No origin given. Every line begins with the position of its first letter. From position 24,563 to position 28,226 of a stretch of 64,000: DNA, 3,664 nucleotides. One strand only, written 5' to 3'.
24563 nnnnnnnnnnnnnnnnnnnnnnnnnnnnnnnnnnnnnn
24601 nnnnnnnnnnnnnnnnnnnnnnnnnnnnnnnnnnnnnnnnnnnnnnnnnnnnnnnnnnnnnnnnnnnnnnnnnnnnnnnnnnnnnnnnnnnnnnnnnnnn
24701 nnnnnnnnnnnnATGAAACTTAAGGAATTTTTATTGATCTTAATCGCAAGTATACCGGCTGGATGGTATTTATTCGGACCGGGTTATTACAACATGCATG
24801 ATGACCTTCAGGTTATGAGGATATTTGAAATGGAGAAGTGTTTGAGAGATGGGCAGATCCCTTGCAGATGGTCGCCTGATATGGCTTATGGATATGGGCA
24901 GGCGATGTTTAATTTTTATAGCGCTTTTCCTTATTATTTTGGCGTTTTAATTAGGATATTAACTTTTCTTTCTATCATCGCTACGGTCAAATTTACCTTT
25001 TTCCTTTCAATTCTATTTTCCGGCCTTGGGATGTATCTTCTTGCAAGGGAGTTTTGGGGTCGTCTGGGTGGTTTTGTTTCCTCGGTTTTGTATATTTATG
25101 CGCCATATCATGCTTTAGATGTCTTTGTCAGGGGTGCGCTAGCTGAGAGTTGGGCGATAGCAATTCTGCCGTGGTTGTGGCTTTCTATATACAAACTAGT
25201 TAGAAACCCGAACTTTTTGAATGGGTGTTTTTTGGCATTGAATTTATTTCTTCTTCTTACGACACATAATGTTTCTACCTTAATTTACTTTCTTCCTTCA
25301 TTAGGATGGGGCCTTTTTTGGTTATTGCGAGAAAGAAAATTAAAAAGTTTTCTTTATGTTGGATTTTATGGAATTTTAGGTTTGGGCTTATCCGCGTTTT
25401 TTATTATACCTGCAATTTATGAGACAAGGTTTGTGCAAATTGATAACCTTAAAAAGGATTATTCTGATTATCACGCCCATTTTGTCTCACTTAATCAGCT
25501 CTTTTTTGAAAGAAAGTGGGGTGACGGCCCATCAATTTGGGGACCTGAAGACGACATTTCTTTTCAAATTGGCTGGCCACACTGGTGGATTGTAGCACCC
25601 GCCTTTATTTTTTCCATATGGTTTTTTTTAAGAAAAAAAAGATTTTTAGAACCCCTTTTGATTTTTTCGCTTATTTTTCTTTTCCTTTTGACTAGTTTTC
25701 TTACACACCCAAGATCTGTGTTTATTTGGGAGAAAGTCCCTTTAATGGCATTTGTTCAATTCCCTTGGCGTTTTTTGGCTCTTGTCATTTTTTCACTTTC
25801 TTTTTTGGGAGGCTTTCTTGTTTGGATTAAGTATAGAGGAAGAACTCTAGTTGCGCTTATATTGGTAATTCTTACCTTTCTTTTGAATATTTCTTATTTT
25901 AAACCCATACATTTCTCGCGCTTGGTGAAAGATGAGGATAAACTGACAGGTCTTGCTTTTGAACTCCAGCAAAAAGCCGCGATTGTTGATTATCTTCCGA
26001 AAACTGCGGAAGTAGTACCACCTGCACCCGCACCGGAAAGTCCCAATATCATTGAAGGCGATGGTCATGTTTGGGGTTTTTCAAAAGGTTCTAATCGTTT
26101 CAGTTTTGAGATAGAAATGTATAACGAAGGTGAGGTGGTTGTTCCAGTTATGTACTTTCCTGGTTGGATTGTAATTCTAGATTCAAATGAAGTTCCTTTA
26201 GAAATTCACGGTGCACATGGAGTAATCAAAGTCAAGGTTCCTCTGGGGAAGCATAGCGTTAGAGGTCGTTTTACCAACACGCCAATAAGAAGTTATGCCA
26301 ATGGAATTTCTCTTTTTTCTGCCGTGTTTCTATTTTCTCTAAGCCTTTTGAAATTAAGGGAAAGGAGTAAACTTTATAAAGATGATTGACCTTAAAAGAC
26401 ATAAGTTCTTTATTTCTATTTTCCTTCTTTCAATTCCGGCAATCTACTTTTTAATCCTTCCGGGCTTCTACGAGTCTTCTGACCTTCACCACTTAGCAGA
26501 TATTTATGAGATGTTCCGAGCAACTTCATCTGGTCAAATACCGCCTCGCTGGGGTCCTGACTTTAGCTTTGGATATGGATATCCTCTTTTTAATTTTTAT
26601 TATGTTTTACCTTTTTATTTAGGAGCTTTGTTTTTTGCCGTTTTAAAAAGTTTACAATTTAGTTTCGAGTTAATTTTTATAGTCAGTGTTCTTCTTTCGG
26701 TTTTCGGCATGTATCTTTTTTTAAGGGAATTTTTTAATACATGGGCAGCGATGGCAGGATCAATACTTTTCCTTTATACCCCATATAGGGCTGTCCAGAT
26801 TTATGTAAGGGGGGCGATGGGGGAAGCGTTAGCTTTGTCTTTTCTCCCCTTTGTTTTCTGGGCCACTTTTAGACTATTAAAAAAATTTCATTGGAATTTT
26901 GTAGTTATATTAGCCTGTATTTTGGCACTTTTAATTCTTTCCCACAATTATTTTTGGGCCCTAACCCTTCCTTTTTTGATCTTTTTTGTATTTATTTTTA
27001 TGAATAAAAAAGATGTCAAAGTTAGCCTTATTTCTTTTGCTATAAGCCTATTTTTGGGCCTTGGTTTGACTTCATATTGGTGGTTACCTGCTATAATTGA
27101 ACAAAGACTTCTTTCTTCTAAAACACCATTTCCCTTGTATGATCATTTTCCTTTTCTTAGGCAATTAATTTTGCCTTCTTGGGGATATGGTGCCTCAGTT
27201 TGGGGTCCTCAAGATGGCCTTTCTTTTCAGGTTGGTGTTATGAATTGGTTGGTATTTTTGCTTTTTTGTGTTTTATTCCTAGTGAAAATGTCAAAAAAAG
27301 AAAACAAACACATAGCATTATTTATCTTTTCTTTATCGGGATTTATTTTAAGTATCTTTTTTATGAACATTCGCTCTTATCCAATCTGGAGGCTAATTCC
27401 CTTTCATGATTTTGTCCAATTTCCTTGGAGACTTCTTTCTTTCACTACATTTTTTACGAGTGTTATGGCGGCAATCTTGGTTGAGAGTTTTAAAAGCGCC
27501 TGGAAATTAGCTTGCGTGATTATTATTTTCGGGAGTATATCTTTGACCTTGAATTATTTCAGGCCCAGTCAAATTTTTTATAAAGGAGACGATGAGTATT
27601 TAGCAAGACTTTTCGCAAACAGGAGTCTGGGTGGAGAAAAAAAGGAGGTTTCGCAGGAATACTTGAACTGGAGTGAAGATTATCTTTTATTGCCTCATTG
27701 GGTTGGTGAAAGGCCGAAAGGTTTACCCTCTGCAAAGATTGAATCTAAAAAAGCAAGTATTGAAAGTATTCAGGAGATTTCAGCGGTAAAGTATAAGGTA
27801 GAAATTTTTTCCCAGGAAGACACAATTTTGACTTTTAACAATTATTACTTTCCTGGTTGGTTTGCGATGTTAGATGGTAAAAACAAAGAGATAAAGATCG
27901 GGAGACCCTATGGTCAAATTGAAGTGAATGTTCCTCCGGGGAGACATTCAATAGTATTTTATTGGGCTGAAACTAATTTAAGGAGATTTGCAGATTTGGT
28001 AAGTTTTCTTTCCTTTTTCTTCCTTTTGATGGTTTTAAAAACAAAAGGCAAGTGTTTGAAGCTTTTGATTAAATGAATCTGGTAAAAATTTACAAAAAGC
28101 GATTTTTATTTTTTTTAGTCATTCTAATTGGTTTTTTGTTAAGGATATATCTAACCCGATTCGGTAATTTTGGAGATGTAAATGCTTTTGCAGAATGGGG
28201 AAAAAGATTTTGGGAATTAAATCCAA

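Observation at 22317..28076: CsbB/YfhO-like module with three tandem YfhO-family paralogs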

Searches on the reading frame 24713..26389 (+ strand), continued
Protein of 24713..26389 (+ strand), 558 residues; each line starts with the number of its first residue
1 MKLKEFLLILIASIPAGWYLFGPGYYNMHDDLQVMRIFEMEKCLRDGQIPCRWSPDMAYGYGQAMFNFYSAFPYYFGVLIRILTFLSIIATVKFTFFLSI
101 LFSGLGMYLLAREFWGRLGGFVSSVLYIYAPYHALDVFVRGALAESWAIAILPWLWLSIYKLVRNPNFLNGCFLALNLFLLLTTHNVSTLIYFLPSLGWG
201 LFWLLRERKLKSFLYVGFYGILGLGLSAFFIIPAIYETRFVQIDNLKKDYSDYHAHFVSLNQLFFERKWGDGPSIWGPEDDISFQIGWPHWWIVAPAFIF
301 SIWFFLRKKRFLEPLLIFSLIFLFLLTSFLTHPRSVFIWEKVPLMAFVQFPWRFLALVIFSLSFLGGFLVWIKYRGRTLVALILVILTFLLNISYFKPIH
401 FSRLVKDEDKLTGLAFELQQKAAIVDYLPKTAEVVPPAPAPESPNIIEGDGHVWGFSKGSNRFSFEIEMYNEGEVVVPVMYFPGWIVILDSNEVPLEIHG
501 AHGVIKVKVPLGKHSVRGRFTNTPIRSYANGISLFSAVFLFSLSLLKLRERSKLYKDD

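Call 38: search_protein_families(library=pfam, alignment_id=A2, max_evalue=0.01)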
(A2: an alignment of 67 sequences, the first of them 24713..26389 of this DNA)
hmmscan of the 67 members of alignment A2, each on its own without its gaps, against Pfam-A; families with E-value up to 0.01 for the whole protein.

A. member 1, window:24713-26389:+ (558 aa): 1 family
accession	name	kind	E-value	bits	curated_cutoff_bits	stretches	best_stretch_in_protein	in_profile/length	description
PF10131.15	PTPS_related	-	1.4e-10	40.7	26.4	1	66-402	1-313/621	6-pyruvoyl-tetrahydropterin synthase related domain; membrane protein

B. families by the number of members that match (of 67 scanned): 7 families
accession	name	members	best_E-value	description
PF10131.15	PTPS_related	67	1.6e-17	6-pyruvoyl-tetrahydropterin synthase related domain; membrane protein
PF09586.16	YfhO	7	1.5e-08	Bacterial membrane protein YfhO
PF20176.3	DUF6541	2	7.6e-06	Family of unknown function (DUF6541)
PF13231.12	PMT_2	2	9.2e-06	Dolichyl-phosphate-mannose-protein mannosyltransferase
PF11847.13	GT-C_AftD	1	0.00052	Alpha-(1->3)-arabinofuranosyltransferase, N-terminal GT-C domain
PF04932.20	Wzy_C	1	0.0051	O-Antigen ligase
PF00335.26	Tetraspanin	1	0.0063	Tetraspanin family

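Call 50: search_solved_structures(query=A2, max_evalue=10)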
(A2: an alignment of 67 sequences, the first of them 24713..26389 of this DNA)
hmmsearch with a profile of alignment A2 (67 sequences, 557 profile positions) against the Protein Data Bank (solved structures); distinct sequences matched with E-value up to 10: 4.
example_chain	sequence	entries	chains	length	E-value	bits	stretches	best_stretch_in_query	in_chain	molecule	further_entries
1c39_A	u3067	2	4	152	0.59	11.7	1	499-536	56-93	CATION-DEPENDENT MANNOSE-6-PHOSPHATE RECEPTOR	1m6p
3k42_A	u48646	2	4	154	0.6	11.7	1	499-536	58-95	Cation-dependent mannose-6-phosphate receptor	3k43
1keo_A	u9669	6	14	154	0.61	11.7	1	499-536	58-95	cation-dependent mannose-6-phosphate receptor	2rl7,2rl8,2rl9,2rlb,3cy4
3k41_A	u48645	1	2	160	0.64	11.6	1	499-536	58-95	Cation-dependent mannose-6-phosphate receptor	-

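Call 56: search_protein_representatives(alignment_id=A2)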
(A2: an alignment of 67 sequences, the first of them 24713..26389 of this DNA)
Query: 67 sequences, 557 profile positions. Proteins with E-value up to 0.001 (for the whole library): 18670; up to 1e-10: 13411; up to 1e-30: 5968. The best 150 are listed.
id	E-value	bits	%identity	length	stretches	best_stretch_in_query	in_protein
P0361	5.3e-272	919.7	-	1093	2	2-550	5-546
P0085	4.6e-254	860.5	-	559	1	2-556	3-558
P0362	1.3e-202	690.6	-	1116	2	6-548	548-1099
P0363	1.5e-193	660.8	-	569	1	2-554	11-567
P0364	8.5e-183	625.2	-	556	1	1-553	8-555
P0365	6.6e-181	619.0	-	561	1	2-548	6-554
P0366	2.4e-180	617.1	-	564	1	3-547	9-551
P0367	2.3e-179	613.9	-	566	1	5-547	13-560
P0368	5.5e-178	609.4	-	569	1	5-545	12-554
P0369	4.4e-174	596.5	-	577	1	3-554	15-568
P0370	2.6e-172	590.6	-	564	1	4-551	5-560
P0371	4.9e-172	589.7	-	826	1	6-544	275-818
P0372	3.0e-171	587.1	-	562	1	3-549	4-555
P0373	1.0e-170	585.4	-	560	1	6-553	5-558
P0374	3.8e-170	583.5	-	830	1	2-552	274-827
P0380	1.5e-166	571.6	-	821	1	4-544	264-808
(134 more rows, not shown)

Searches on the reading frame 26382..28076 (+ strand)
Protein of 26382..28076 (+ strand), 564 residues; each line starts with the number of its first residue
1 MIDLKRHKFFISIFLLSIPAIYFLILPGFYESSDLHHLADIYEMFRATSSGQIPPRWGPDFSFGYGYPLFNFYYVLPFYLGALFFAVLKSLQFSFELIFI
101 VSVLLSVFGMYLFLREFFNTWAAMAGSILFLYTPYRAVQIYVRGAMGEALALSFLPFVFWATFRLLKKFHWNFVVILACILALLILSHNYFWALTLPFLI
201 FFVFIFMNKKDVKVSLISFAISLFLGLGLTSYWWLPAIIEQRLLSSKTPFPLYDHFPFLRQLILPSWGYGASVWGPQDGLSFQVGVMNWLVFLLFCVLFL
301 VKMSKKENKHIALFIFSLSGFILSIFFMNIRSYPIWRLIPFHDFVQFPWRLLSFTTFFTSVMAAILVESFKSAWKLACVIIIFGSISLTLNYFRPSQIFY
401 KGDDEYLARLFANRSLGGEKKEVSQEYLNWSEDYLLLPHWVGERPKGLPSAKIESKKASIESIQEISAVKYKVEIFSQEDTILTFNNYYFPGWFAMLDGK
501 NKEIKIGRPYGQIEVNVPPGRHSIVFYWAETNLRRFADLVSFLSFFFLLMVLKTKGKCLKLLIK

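Call 5: search_protein_families(library=pfam, proteins=[window:26382-28076:+], max_evalue=0.01)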
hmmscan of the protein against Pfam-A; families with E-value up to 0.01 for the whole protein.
window:26382-28076:+ (564 aa): 3 families
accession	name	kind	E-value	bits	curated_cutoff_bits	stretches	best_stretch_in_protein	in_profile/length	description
PF10131.15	PTPS_related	-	5e-11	42.2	26.4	1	70-396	1-310/621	6-pyruvoyl-tetrahydropterin synthase related domain; membrane protein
PF09586.16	YfhO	-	6.2e-08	31.9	28.5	2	42-400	39-394/835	Bacterial membrane protein YfhO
PF13231.12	PMT_2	-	9.2e-06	26.4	26.1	1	77-226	6-152/160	Dolichyl-phosphate-mannose-protein mannosyltransferase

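Call 12: search_protein_families(library=ncbifam, proteins=[window:26382-28076:+], max_evalue=0.01)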
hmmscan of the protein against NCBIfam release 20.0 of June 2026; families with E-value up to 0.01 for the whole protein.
window:26382-28076:+ (564 aa): 0 families

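Call 13: search_solved_structures(query=window:26382-28076:+, max_evalue=10)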
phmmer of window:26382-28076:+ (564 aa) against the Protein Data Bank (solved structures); distinct sequences matched with E-value up to 10: 0.
